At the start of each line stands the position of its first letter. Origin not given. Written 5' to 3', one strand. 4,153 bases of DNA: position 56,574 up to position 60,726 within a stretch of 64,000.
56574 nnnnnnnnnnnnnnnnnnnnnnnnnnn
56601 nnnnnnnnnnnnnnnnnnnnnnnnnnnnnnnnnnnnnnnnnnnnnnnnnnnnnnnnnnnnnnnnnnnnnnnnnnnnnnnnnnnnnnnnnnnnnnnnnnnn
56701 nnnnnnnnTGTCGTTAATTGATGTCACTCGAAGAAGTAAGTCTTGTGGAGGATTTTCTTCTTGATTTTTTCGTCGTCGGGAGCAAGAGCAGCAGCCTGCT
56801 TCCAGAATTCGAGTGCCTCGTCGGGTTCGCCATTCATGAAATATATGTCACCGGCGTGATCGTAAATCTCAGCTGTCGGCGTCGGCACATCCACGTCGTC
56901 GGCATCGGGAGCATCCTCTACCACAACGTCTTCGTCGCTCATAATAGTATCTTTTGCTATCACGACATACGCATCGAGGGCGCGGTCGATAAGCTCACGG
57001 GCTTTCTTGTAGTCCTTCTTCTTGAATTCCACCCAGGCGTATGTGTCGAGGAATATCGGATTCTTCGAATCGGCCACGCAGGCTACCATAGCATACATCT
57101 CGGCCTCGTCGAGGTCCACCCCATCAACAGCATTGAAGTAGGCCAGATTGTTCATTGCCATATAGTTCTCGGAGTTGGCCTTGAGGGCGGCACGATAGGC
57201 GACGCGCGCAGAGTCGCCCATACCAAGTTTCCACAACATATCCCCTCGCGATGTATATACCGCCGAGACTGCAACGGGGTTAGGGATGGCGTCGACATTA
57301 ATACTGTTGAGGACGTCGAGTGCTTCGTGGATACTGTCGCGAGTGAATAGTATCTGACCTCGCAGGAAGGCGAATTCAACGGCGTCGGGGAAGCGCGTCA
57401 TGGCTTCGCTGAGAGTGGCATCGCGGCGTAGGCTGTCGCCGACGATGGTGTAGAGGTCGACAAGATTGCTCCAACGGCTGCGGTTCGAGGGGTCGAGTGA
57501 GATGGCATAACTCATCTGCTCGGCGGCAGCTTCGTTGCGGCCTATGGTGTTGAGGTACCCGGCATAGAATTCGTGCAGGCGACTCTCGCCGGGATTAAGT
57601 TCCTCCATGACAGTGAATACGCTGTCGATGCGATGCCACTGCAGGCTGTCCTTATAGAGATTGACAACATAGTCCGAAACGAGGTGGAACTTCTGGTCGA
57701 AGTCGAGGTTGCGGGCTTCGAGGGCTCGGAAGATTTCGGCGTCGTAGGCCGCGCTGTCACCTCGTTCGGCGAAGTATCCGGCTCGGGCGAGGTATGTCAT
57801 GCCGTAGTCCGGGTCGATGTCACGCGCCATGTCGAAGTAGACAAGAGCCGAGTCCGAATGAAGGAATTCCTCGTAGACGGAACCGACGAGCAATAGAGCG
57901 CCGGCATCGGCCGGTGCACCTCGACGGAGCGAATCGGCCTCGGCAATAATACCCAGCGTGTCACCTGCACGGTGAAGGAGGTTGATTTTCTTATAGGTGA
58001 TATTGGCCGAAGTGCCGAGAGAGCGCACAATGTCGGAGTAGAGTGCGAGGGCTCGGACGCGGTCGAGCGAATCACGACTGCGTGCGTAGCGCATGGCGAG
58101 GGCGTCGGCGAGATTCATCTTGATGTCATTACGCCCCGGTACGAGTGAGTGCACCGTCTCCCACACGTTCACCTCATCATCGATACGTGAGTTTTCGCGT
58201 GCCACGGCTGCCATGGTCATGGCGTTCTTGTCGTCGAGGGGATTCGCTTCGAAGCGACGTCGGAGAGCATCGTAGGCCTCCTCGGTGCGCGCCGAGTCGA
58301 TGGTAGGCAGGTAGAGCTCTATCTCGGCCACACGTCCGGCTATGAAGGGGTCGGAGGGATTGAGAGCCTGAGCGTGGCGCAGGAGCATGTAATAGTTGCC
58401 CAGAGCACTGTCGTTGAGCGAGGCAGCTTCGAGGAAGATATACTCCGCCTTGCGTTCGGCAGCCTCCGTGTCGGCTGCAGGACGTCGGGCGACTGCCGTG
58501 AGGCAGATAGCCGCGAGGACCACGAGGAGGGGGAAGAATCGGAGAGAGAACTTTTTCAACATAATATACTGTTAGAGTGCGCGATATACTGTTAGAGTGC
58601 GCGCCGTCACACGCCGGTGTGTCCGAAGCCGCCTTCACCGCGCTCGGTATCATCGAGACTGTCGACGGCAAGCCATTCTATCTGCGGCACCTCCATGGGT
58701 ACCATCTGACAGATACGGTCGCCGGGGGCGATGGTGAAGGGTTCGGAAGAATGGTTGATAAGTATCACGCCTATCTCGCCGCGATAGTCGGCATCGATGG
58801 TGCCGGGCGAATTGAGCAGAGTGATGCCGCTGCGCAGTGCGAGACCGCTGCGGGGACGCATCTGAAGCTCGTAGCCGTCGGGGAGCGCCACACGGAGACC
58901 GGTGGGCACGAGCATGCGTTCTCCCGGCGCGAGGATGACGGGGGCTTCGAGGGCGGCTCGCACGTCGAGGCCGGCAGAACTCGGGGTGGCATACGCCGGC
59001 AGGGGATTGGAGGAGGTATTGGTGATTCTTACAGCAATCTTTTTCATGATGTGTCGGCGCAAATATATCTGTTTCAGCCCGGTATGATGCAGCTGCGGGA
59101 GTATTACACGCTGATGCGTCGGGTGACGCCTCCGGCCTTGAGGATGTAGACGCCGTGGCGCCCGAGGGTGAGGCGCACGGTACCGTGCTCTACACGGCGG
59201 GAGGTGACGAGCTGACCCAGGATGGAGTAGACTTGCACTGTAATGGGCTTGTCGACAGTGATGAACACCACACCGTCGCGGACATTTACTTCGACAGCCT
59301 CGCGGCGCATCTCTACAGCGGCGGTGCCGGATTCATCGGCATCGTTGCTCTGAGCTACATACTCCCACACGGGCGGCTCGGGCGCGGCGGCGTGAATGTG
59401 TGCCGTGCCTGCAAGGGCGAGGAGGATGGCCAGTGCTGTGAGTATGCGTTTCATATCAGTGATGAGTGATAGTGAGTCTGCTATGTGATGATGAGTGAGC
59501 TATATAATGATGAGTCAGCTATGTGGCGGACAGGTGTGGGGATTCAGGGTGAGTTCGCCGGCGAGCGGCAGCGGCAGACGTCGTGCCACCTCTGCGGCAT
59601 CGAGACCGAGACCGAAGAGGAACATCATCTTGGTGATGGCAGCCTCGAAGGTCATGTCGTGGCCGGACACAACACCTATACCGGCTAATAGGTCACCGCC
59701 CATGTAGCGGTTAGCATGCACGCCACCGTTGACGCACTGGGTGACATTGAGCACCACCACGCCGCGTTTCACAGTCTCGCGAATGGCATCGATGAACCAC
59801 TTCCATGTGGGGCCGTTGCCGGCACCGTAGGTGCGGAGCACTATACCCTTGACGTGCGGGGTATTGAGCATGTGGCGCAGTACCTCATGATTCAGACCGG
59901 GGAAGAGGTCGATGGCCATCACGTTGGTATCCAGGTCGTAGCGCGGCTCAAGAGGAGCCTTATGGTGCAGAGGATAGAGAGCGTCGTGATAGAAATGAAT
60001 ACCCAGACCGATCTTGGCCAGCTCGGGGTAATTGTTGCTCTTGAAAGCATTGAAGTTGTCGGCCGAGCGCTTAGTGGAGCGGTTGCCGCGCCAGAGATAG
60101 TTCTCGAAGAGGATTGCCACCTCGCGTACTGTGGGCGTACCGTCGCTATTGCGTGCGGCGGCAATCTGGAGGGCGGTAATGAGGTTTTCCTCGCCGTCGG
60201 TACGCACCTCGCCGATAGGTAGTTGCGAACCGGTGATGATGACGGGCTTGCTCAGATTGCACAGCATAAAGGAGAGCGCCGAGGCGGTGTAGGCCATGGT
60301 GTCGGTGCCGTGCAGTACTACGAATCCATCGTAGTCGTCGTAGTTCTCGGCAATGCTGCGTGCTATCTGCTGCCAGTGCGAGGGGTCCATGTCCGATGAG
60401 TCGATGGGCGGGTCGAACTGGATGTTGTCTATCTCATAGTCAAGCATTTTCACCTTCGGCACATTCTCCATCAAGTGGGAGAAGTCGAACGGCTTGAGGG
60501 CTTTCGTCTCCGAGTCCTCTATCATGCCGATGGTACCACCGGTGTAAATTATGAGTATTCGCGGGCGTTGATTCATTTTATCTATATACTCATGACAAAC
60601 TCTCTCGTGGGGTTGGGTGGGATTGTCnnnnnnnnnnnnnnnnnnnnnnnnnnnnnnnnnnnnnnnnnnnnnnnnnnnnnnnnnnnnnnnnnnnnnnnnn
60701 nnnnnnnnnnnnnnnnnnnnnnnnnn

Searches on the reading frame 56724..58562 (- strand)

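Call 76: search_protein_families(library=pfam, proteins=[window:56724-58562:-], max_evalue=0.00001)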
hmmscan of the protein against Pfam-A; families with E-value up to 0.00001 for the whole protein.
window:56724-58562:- (612 aa): 10 families
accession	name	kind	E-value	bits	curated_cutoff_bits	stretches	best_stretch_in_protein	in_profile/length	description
PF07719.23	TPR_2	-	1.4e-16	59.6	27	1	564-597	1-34/34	Tetratricopeptide repeat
PF13428.12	TPR_14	-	1.5e-16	59.7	23.5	0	565-600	2-37/44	Tetratricopeptide repeat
PF00515.34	TPR_1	-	4.7e-12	45.6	27.8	0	571-597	8-34/34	Tetratricopeptide repeat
PF13432.12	TPR_16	-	3.3e-11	43.9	32.7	0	440-501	4-64/65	Tetratricopeptide repeat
PF13181.12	TPR_8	-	8.3e-08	32.3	25.7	0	564-597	1-34/34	Tetratricopeptide repeat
PF13414.12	TPR_11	-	5.1e-07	29.7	26.8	0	571-598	1-28/42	TPR repeat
PF13429.12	TPR_15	-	1.7e-06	28.1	26.2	0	574-605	156-187/280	Tetratricopeptide repeat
PF23914.1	TPR_CcmH_CycH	-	1.8e-06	28.3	42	0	62-143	74-153/158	Cytochrome c-type biogenesis protein H TPR domain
PF13424.12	TPR_12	-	3.2e-06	27.7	30.1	0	563-594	44-75/77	Tetratricopeptide repeat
PF14559.12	TPR_19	-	4.7e-06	27.3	25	0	573-600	34-61/68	Tetratricopeptide repeat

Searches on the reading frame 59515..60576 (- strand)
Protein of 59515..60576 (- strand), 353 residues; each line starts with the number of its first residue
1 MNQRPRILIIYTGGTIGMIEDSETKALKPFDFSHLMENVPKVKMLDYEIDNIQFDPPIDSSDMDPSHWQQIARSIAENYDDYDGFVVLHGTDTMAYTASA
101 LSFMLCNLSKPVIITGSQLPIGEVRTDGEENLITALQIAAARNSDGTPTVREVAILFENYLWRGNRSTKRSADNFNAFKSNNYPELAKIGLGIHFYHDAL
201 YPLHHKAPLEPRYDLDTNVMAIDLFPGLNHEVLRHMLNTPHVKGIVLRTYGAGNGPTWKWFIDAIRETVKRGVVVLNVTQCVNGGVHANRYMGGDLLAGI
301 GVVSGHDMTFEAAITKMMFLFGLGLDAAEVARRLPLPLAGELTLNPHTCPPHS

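Call 76: search_protein_families(library=pfam, proteins=[window:59515-60576:-], max_evalue=0.00001)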
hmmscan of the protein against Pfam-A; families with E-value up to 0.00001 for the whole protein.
window:59515-60576:- (353 aa): 2 families
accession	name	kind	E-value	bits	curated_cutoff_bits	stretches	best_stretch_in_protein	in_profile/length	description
PF00710.25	Asparaginase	-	5.1e-63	212.5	22.5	1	6-198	1-190/193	Asparaginase, N-terminal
PF17763.6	Asparaginase_C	-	9.4e-31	106.6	34.6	1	218-332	1-112/114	Glutaminase/Asparaginase C-terminal domain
